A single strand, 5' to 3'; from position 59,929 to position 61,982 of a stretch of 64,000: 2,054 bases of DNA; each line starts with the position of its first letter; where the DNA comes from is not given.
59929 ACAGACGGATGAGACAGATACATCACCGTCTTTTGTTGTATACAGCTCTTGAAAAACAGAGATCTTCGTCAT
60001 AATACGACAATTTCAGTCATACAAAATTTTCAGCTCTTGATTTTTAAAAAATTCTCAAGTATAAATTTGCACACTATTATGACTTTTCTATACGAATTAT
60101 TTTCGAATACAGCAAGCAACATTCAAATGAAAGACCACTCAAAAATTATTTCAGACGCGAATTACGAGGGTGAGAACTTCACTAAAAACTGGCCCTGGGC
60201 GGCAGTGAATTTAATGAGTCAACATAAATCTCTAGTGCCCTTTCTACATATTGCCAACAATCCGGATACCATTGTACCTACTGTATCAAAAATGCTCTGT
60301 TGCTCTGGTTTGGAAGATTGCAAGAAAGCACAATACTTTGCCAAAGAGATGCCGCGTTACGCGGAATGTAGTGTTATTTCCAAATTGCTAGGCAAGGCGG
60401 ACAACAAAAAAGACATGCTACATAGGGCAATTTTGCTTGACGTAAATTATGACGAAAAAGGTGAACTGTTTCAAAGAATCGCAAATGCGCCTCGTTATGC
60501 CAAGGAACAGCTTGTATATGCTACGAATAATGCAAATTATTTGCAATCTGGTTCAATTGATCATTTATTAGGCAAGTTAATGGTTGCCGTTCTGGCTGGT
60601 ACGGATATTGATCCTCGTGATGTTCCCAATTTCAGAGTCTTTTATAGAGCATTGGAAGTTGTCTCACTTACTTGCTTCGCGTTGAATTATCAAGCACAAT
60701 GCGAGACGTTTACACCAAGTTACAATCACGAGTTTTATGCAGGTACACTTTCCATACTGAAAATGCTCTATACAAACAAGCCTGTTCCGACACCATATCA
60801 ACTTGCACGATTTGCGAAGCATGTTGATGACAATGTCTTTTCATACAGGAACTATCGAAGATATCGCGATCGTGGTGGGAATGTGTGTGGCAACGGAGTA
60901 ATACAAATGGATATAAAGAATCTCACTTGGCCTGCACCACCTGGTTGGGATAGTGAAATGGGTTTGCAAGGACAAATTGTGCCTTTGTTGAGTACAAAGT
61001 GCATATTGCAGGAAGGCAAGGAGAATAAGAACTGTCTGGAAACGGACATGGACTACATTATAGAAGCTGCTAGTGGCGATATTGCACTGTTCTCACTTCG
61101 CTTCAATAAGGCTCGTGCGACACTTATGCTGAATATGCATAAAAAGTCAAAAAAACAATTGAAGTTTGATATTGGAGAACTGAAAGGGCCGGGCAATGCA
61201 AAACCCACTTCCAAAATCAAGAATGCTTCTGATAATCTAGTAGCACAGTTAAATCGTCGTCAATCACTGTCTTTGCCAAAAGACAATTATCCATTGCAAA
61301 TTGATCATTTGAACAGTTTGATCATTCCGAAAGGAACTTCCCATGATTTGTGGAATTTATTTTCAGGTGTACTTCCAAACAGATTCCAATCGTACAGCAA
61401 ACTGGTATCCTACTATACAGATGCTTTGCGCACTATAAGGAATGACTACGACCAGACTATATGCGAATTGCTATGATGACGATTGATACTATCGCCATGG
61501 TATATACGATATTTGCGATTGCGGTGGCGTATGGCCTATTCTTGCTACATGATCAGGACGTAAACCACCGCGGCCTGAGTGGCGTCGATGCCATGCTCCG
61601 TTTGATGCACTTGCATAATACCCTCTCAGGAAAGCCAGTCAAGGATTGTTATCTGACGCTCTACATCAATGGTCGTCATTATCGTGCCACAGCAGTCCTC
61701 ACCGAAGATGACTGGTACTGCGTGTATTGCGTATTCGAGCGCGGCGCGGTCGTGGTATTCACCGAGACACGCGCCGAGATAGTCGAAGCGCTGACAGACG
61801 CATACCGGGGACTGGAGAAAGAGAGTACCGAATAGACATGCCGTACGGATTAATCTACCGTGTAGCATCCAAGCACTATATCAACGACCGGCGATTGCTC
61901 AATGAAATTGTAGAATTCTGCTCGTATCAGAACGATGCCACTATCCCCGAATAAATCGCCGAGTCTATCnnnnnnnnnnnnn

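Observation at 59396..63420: AT-rich cassette of two divergent paralogous ~470-aa proteins with no recognisable domains, bracketing an ATGA-coupled small membrane protein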

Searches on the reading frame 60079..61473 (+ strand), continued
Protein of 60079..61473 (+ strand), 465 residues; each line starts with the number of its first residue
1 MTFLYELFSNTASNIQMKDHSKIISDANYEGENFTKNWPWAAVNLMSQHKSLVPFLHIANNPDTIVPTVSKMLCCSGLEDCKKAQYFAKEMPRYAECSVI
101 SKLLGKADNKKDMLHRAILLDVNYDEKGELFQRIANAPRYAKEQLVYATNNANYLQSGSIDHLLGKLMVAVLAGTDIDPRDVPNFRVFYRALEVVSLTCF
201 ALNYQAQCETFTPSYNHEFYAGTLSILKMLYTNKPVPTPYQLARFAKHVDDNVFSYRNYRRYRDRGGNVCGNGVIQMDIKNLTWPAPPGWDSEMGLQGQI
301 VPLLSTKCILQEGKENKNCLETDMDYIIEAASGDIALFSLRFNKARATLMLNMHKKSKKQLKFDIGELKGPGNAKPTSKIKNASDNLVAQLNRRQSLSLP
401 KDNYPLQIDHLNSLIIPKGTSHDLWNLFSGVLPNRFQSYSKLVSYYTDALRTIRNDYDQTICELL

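Call 92: get_annotated_region(hit=H4, flank=7000)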
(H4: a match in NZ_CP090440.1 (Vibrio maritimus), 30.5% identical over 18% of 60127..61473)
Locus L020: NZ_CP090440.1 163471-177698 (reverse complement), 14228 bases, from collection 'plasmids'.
description: Vibrio maritimus strain BH16 plasmid unnamed, complete sequence
organism: Vibrio maritimus (NCBI taxid 990268)
taxonomy: Bacteria; Pseudomonadota; Gammaproteobacteria; Vibrionales; Vibrionaceae; Vibrio; Vibrio maritimus
host: -; source: Skeletonema costatum; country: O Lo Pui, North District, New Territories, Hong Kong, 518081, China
typing (MOB-suite, as given by PLSDB): non-mobilizable
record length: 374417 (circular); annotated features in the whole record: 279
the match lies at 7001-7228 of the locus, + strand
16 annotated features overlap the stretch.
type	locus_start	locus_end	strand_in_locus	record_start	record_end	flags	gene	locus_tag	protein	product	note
CDS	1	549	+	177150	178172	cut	-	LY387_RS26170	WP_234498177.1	ATPase, T2SS/T4P/T4SS family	-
CDS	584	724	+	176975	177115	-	-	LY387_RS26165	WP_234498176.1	hypothetical protein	-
CDS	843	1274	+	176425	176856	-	-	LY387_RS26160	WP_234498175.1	hypothetical protein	-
CDS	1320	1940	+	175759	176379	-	-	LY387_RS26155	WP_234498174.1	hypothetical protein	-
CDS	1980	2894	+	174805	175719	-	-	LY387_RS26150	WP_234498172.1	hypothetical protein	-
CDS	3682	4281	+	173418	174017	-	-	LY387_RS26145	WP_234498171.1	hypothetical protein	-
CDS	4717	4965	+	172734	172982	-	-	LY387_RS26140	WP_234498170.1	hypothetical protein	-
CDS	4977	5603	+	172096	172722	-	-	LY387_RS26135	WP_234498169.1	hypothetical protein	-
CDS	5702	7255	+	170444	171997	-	-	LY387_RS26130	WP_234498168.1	PcfJ domain-containing protein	-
CDS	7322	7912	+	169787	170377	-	-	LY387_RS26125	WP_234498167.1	hypothetical protein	-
CDS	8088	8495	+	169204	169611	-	-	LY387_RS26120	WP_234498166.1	hypothetical protein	-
CDS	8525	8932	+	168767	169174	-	-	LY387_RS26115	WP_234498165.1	H-NS family nucleoid-associated regulatory protein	GO:0006355 - regulation of DNA-templated transcription [Evidence IEA]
CDS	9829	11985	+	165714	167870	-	-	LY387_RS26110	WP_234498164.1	TraM recognition domain-containing protein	-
CDS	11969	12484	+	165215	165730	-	-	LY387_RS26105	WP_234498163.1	hypothetical protein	-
CDS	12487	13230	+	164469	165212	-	mobC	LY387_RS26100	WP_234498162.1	MobC family replication-relaxation protein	-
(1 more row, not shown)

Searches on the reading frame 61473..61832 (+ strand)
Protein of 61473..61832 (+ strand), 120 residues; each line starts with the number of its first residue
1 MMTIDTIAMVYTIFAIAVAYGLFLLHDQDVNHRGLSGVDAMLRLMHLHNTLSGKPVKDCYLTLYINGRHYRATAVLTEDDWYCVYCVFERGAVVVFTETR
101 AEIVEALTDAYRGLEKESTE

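Call 4: search_protein_families(library=pfam, proteins=[window:61473-61832:+], max_evalue=1)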
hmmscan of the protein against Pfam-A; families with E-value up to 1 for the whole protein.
window:61473-61832:+ (120 aa): 0 families

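Call 5: search_protein_families(library=ncbifam, proteins=[window:61473-61832:+], max_evalue=1)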
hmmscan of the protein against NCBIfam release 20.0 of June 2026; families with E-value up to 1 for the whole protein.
window:61473-61832:+ (120 aa): 1 family
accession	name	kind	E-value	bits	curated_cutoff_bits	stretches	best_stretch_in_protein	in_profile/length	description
TIGR01926.1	peroxid_rel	subfamily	0.098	12.4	81.8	1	81-112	77-108/178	peroxidase-related enzyme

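Call 6: search_protein_families(library=padloc, proteins=[window:61473-61832:+], max_evalue=1)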
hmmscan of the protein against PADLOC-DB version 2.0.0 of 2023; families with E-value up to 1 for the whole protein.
window:61473-61832:+ (120 aa): 0 families

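Call 62: find_related_loci(query=window:61473-61832:+, collection=viral_contigs, flank=5000)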
Query window:61473-61832:+ (120 aa) in viral_contigs; peptide patterns used: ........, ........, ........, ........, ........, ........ (x = any residue, [..] = any of these).
36 stretches matched a pattern; 4 encode a relative of the query (tblastn E <= 1e-3); 4 distinct loci.
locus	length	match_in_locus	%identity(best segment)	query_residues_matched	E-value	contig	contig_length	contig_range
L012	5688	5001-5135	38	74-118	8e-5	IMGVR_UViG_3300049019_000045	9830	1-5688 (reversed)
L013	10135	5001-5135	38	74-118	8e-5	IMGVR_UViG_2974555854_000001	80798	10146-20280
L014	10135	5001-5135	38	74-118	8e-5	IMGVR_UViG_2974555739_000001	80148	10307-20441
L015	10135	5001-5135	38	74-118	8e-5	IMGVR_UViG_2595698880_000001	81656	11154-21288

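Call 104: find_related_loci(query=window:61473-61832:+, collection=metagenome_contigs, flank=5000)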
Query window:61473-61832:+ (120 aa) in metagenome_contigs; peptide patterns used: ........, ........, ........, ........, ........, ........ (x = any residue, [..] = any of these).
481 stretches matched a pattern, but none encodes a relative of the query by tblastn (E <= 1e-3).

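Call 105: list_cluster_members(proteins=[window:61473-61832:+, window:61476-61832:+, L007:9405-9764:+, L005:11398-11754:+])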
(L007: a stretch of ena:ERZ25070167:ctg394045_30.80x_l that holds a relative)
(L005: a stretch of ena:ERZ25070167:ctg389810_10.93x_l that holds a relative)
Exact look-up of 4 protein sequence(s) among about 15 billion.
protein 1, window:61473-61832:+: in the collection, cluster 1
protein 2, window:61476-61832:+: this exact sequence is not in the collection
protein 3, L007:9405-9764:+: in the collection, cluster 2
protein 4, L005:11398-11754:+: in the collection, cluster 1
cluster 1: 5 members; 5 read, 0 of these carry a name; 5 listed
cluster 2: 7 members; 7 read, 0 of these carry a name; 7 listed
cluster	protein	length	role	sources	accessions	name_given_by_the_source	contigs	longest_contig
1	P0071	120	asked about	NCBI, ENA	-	-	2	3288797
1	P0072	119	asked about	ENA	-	-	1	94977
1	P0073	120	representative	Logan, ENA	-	-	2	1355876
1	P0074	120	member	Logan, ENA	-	-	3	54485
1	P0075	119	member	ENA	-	-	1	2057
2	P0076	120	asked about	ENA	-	-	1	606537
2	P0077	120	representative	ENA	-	-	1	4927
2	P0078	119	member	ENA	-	-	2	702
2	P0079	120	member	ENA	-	-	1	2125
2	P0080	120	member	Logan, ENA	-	-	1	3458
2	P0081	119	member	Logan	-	-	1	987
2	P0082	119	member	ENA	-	-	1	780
